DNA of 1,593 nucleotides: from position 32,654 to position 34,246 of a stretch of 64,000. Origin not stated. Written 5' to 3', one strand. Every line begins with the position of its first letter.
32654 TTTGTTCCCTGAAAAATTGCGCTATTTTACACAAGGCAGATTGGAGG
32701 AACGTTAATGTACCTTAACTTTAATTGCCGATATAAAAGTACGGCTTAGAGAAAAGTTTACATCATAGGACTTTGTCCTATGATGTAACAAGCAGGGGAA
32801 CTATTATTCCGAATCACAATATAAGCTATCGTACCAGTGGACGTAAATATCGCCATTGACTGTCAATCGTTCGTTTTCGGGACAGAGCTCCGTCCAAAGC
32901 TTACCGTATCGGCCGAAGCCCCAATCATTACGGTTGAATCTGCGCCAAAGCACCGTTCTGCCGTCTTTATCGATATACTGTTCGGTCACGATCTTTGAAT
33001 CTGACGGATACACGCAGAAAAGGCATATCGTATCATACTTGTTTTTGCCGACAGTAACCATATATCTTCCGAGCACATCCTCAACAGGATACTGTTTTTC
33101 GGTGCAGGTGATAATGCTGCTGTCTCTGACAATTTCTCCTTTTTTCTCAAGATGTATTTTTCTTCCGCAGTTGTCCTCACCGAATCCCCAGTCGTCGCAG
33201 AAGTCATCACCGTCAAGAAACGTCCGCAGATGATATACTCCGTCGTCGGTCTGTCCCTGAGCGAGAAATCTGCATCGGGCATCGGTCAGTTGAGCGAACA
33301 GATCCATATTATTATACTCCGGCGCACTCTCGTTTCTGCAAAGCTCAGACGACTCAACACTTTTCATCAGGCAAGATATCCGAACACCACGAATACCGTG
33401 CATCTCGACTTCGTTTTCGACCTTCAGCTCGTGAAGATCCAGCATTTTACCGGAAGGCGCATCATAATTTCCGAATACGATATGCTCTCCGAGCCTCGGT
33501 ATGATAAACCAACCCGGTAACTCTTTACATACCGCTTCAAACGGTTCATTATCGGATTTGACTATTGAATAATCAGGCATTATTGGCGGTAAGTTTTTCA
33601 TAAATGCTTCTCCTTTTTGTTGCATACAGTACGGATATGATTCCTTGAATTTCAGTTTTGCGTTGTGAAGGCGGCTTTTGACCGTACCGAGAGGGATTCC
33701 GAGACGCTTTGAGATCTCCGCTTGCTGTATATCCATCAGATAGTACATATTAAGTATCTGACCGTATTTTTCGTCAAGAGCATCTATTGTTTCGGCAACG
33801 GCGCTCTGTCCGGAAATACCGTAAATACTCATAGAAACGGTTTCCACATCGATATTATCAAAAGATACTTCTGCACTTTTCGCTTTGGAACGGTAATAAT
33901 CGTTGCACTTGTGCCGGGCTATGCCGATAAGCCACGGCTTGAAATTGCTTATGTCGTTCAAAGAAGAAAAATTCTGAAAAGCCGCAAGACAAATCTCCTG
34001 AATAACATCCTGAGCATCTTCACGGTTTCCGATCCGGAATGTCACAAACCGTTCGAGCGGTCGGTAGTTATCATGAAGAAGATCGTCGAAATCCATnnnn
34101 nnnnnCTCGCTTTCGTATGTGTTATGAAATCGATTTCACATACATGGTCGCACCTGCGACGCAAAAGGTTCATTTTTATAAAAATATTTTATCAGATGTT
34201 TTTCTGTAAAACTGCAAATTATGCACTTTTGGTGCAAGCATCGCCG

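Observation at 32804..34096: ECF sigma factor fused to a large uncharacterised cytoplasmic C-terminal domain (single-polypeptide sigma plus sensor?)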

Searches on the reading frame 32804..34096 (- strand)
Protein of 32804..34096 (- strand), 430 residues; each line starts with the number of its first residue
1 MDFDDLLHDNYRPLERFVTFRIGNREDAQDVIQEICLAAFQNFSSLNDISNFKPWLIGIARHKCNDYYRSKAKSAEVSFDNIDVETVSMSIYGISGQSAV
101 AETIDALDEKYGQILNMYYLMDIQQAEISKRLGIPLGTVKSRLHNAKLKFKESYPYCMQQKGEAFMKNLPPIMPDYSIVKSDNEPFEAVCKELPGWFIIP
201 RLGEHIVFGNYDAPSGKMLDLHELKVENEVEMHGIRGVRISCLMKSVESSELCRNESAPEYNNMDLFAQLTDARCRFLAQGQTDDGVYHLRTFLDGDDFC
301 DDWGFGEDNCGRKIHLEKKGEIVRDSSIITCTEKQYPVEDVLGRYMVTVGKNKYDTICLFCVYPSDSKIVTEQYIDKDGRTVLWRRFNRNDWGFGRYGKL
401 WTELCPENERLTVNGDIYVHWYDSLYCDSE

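Call 3: search_protein_families(library=pfam, proteins=[window:32804-34096:-], max_evalue=1)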
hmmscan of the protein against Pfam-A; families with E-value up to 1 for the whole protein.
window:32804-34096:- (430 aa): 5 families
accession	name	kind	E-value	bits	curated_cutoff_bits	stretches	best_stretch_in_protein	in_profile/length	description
PF04542.20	Sigma70_r2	-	6.7e-13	48.7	24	1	7-72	2-69/71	Sigma-70 region 2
PF08281.18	Sigma70_r4_2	-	8.3e-12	45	25.7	1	99-149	3-53/54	Sigma-70, region 4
PF04545.22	Sigma70_r4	-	1.2e-08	34.8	24.1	1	104-148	2-46/50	Sigma-70, region 4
PF13412.12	HTH_24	-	0.0083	16.1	21.9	1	123-143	18-38/48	Winged helix-turn-helix DNA-binding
PF07638.17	Sigma70_ECF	-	0.15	12.3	21.1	0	106-152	135-181/185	ECF sigma factor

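Call 4: search_protein_families(library=ncbifam, proteins=[window:32804-34096:-], max_evalue=1)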
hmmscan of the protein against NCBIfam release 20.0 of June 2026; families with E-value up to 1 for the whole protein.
window:32804-34096:- (430 aa): 97 families (the best 25 are shown)
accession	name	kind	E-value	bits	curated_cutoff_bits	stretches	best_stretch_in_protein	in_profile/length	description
NF007215.0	PRK09637.1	equivalog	6.6e-24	84.9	212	1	11-158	11-158/181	RNA polymerase sigma factor SigZ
TIGR02959.1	SigZ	equivalog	8.2e-23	81.1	168.65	1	12-159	6-153/170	RNA polymerase sigma factor SigZ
TIGR02937.1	sigma70-ECF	superfamily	1.2e-22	80.2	42.9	1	3-152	3-163/165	sigma-70 family RNA polymerase sigma factor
TIGR02985.1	Sig70_bacteroi1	subfamily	1.3e-19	71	126.4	1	2-152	2-160/162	RNA polymerase sigma-70 factor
TIGR02989.1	Sig-70_gvs1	subfamily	7.1e-18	65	124.55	1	2-147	2-151/158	RNA polymerase sigma-70 factor, Rhodopirellula/Verrucomicrobium family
NF009195.0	PRK12543.1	subfamily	1.1e-17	64.1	197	1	12-153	31-177/192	RNA polymerase sigma factor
TIGR02954.1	Sig70_famx3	hypoth_equivalog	1.2e-17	64.2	188.5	1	3-153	18-166/170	RNA polymerase sigma-70 factor, TIGR02954 family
NF009174.0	PRK12522.1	equivalog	2e-17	63.7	217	1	21-153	23-166/175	RNA polymerase sigma factor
NF007216.0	PRK09638.1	equivalog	3.4e-17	62.8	194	1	3-146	20-166/180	RNA polymerase sigma factor SigY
NF009171.0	PRK12518.1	equivalog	6.5e-17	62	208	1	11-152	36-182/191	RNA polymerase sigma factor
NF007227.0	PRK09645.1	subfamily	6.6e-17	62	202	1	6-146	18-162/177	sigma-70 family RNA polymerase sigma factor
NF006930.0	PRK09415.1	subfamily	3.5e-16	59.5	198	1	22-153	37-174/179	RNA polymerase factor sigma C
TIGR02952.1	Sig70_famx2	equivalog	4.6e-15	55.9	206.45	1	7-146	16-162/170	ECF subfamily RNA polymerase sigma factor, BldN family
NF007223.0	PRK09641.1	equivalog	5e-15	55.8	209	1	20-147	36-177/187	RNA polymerase sigma factor SigW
NF058625.1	sigma_PG0214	equivalog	6.2e-15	55.3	130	1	16-154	19-161/170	GFO_1088 family ECF-type sigma factor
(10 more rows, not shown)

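Call 6: search_solved_structures(query=window:32804-34096:-, max_evalue=1)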
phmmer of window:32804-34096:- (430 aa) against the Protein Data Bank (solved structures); distinct sequences matched with E-value up to 1: 23.
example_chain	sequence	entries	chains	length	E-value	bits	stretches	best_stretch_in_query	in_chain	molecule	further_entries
5wuq_A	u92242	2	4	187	4.4e-09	39.2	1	19-148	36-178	ECF RNA polymerase sigma factor SigW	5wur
6dv9_F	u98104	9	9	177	8.7e-08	34.9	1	12-147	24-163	ECF RNA polymerase sigma factor SigL | RNA polymerase sigma factor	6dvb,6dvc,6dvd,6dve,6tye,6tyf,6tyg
5zx2_F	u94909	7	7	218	6e-07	32.1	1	24-150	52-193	ECF RNA polymerase sigma factor SigH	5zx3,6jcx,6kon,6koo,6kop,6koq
6jcy_F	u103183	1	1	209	1.3e-06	31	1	24-150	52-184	ECF RNA polymerase sigma factor SigH,ECF RNA polymerase sigma factor SigE,ECF RNA polymera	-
4nqw_A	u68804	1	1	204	1.2e-05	27.8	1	28-147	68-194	ECF RNA polymerase sigma factor SigK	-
9m9d_F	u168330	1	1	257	8.9e-05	25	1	4-155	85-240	ECF RNA polymerase sigma factor SigE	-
2q1z_A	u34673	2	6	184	9.2e-05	24.9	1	26-146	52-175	RpoE, ECF SigE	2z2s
9m98_F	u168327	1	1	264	9.4e-05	24.9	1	4-155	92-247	ECF RNA polymerase sigma factor SigE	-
9m9e_F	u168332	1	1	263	9.5e-05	24.9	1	4-155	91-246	ECF RNA polymerase sigma factor SigE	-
5uxx_A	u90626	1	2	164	0.00015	24.2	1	17-152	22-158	RNA polymerase sigma factor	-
6dxo_A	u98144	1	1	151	0.00026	23.4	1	7-76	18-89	RNA polymerase ECF-subfamily sigma factor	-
6jhe_A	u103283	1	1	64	0.00037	22.9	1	99-149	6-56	ECF RNA polymerase sigma factor SigW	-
1or7_A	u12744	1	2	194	0.0017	20.7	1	24-147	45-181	RNA polymerase sigma-E factor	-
6jbq_F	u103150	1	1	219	0.0026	20.2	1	25-147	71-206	ECF RNA polymerase sigma-E factor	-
8z6g_B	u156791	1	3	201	0.0039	19.6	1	17-150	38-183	RNA polymerase sigma factor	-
7qh5_A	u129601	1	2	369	0.0068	18.8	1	9-79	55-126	RNA polymerase sigma factor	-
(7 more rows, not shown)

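Call 20: predict_structure(alignment_id=A1)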
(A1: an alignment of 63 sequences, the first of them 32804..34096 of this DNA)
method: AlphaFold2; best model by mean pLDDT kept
length: 430 residues; sequences in the alignment: 63
mean_pLDDT: 81.7   pTM: 0.58
mean pLDDT of the five models: 81.7, 79.9, 79.4, 78.9, 77.1
residues with pLDDT >= 90: 185; 70-90: 165; 50-70: 35; < 50: 45
segments of 3 or more residues with pLDDT < 50: 75-97, 157-165, 254-257
pLDDT, mean of each block of 10 residues (from residue 1): 92 90 89 97 93 94 91 50 31 47 83 88 88 89 88 60 55 94 93 74 87 89 91 87 77 52 85 81 86 61 52 88 95 84 96 95 82 93 94 90 93 96 76
secondary structure, 60 per line:
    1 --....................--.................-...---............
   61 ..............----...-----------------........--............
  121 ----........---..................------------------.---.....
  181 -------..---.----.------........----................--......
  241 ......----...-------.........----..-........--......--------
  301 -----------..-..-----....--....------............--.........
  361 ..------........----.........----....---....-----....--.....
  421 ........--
elements in order: H3-22 H25-41 H49-74 H99-106 H109-120 H125-132 H136-153 E176-180 E205-212 E217-232 E235-246 E261-269 E277-284 E287-292 E322-325 E328-331 E338-349 E352-362 E369-376 E381-389 H394-397 H401-404 E410-413 E416-428

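Call 23: fold_search(model_id=the predicted structure, library=pdb)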
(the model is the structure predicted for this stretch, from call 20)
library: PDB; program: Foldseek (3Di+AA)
matches with E <= 10: 983; with E <= 0.001: 30
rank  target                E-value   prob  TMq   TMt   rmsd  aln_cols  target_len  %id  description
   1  5wuq_A                2.1e-06  1.00  0.16  0.41  19.1       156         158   25  Crystal structure of SigW in complex with its anti-sigma RsiW, a zinc binding form (released 2017-03-29)
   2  6dv9_F                2.3e-06  1.00  0.16  0.38  13.6       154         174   27  Crystal structure of Mycobacterium tuberculosis transcription initiation complex(ECF sigma factor L) containing 5nt RN (released 2019-02-20)
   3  9m9e_F                2.7e-06  1.00  0.17  0.39  10.9       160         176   22  Structural Basis of Pausing During Transcription Initiation in Mycobacterium tuberculosis (released 2026-01-14)
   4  5uxx_A                5.3e-06  1.00  0.18  0.46  17.9       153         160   22  Co-crystal structure of the sigma factor RpoE in complex with the anti-sigma factor NepR from Bartonella quintana (released 2018-02-28)
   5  5uxx_C                6.2e-06  1.00  0.18  0.45  17.9       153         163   22  Co-crystal structure of the sigma factor RpoE in complex with the anti-sigma factor NepR from Bartonella quintana (released 2018-02-28)
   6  9m9d_F                8.2e-06  1.00  0.17  0.44  13.9       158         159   22  Structural Basis of Pausing During Transcription Initiation in Mycobacterium tuberculosis (released 2026-01-14)
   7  5wur_A                9.6e-06  1.00  0.16  0.41  18.6       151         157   24  Crystal structure of SigW in complex with its anti-sigma RsiW, an oxdized form (released 2017-03-29)
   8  6koo_F                9.6e-06  1.00  0.16  0.34  14.0       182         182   19  Mycobacterium tuberculosis initial transcription complex comprising sigma H and 5'-OH RNA of 7 nt (released 2020-03-11)
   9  5wuq_B                1.5e-05  1.00  0.16  0.43  19.0       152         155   25  Crystal structure of SigW in complex with its anti-sigma RsiW, a zinc binding form (released 2017-03-29)
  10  1or7_A                1.6e-05  1.00  0.17  0.38  18.9       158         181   23  Crystal Structure of Escherichia coli sigmaE with the Cytoplasmic Domain of its Anti-sigma RseA (released 2003-04-15)
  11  9m98_F                1.7e-05  1.00  0.16  0.39  14.5       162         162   18  Structural Basis of Pausing During Transcription Initiation in Mycobacterium tuberculosis (released 2026-01-14)
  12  6kop_F                2.0e-05  1.00  0.14  0.36  12.5       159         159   24  Mycobacterium tuberculosis initial transcription complex comprising sigma H and 5'-OH RNA of 9 nt (released 2020-03-11)
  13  6jcx_F                2.2e-05  1.00  0.15  0.33  12.7       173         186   21  Mycobacterium tuberculosis transcription initiation complex with ECF sigma factor sigma H and 6nt RNA (released 2019-05-29)
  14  6dxo_A                3.4e-05  1.00  0.14  0.43  18.2       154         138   18  1.8 A structure of RsbN-BldN complex. (released 2018-07-11)
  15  5zx3_F                3.8e-05  1.00  0.15  0.33  13.6       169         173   20  Mycobacterium tuberculosis RNA polymerase holoenzyme with ECF sigma factor sigma H (released 2019-03-20)
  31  7qh5_B                1.5e-03  0.99  0.16  0.22  21.1       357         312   12  The crystal structure of the sigma factor SigG1 from Streptomyces tsukubaensis NRRL18488 (released 2022-12-21)
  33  7qh5_A                3.3e-03  0.95  0.15  0.20  21.0       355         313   12  The crystal structure of the sigma factor SigG1 from Streptomyces tsukubaensis NRRL18488 (released 2022-12-21)
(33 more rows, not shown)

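Call 29: find_related_loci(query=A1, collection=genome_contigs, flank=6000)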
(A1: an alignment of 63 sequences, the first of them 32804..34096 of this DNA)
Query A1 (430 aa) in genome_contigs; peptide patterns used: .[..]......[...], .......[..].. (x = any residue, [..] = any of these).
600 stretches matched a pattern (row limit reached: there are more); 547 encode a relative of the query (tblastn E <= 1e-3); the best 80 are kept; 80 distinct loci.
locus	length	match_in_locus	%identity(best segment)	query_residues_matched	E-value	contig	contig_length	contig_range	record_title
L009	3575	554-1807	48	2-423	1e-137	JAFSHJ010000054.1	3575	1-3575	MAG: Oscillospiraceae bacterium isolate RGIG3144 Goat_Rectum.Co__c461089, whole genome shotgun sequence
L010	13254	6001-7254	46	2-423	3e-129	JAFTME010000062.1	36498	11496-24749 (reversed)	MAG: Clostridia bacterium isolate RGIG3945 Roe_deer_Cecum-3__c259937, whole genome shotgun sequence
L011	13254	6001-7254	47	1-425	2e-128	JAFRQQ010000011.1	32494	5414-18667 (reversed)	MAG: Clostridia bacterium isolate RGIG2712 Goat_Omasum-4__c180136, whole genome shotgun sequence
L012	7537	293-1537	46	2-425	1e-127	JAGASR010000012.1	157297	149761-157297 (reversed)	MAG: Clostridia bacterium isolate RGIG8738 Water_deer_Colon-4__c94639, whole genome shotgun sequence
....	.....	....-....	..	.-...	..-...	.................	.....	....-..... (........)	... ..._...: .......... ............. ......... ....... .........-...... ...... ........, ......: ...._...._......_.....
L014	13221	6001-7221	48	15-425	5e-126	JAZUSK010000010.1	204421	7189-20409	MAG: Acutalibacteraceae bacterium isolate T1900044846_TS20190312.MAGScoT_cleanbin_000015 SGB_2976_k141_1402694, whole ge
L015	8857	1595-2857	46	1-425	4e-125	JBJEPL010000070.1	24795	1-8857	MAG: Eubacterium sp. isolate EHIM01_bin.008 NODE_179_length_24795_cov_7.917179, whole genome shotgun sequence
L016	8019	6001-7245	46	3-425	7e-125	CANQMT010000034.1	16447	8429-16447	MAG: uncultured Monoglobus sp. isolate Lapin-012__bin93 genome assembly, contig: Lapin-012__NODE_4410_length_16447_cov_1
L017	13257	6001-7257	46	3-425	2e-124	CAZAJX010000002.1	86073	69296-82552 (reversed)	MAG TPA_asm: uncultured Oscillospiraceae bacterium isolate SRP315200_co1_264 genome assembly, contig: NODE_135_length_86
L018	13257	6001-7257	46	2-425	1e-123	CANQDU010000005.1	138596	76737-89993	MAG: uncultured Clostridia bacterium isolate Lapin-003-2__bin20 genome assembly, contig: Lapin-003-2__NODE_85_length_138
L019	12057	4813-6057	45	3-425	2e-121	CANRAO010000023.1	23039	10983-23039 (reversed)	MAG: uncultured Clostridia bacterium isolate Lapin-016__bin86 genome assembly, contig: Lapin-016__NODE_1906_length_23039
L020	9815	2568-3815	45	2-425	4e-121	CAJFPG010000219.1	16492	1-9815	Candidatus Geddesella stercoravicola isolate Coassembly_mag_563 genome assembly, contig: MAGpy_11413_min2k_bin_563_fak87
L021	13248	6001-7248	45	2-425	3e-121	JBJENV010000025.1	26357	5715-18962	MAG: Lachnospiraceae bacterium isolate PUUB17_bin.027 NODE_1766_length_26357_cov_7.791651, whole genome shotgun sequence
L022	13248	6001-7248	45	2-425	1e-120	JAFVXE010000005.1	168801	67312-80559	MAG: Clostridia bacterium isolate RGIG5476 Sheep_Colon-5__c51325, whole genome shotgun sequence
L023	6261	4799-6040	45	7-425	4e-117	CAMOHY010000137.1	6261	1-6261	MAG: uncultured Clostridia bacterium isolate SRR873601_bin.84_metaWRAP_v1.3_MAG genome assembly, contig: NODE_41714_leng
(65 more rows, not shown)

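Call 72: list_cluster_members(proteins=[window:32807-34096:-, P0001])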
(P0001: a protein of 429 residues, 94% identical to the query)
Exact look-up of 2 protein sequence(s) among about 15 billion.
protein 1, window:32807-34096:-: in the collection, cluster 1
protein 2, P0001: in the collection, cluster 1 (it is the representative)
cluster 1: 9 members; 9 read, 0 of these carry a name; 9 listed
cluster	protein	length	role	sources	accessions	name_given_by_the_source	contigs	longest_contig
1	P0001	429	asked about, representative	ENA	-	-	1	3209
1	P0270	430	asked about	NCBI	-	-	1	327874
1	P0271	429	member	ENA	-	-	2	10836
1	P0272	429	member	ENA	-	-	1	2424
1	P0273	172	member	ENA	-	-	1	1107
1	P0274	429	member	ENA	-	-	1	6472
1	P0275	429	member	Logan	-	-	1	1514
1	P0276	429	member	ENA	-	-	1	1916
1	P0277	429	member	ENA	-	-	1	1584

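Call 82: find_related_loci(query=A1, collection=viral_contigs, flank=6000)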
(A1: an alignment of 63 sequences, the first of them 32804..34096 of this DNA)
Query A1 (430 aa) in viral_contigs; peptide patterns used: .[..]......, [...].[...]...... (x = any residue, [..] = any of these).
91 stretches matched a pattern; 58 encode a relative of the query (tblastn E <= 1e-3); 58 distinct loci.
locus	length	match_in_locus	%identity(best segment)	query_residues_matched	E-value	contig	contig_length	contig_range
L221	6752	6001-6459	34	2-152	1e-13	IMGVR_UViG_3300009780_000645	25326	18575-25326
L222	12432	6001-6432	26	22-155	1e-13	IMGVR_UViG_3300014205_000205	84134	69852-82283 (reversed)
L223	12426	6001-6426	27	14-151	5e-10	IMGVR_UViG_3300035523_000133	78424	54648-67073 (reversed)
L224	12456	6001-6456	26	8-151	4e-10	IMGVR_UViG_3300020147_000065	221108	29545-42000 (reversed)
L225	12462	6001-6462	26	4-154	6e-10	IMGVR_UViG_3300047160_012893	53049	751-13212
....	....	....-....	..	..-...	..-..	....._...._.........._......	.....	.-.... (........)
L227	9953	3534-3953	29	16-152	2e-9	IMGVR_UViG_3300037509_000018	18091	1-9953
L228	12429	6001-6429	28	13-152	2e-9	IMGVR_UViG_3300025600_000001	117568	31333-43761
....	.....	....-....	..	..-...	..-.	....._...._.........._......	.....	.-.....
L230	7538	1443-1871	28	13-152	2e-9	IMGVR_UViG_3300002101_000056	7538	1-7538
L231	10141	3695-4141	28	1-144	2e-9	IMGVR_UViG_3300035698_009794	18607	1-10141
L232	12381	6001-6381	26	28-153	3e-9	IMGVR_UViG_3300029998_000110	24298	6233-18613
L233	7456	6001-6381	26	28-153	3e-9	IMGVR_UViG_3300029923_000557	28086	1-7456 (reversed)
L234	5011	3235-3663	29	5-142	8e-9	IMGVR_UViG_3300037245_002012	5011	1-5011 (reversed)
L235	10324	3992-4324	31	29-142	1e-8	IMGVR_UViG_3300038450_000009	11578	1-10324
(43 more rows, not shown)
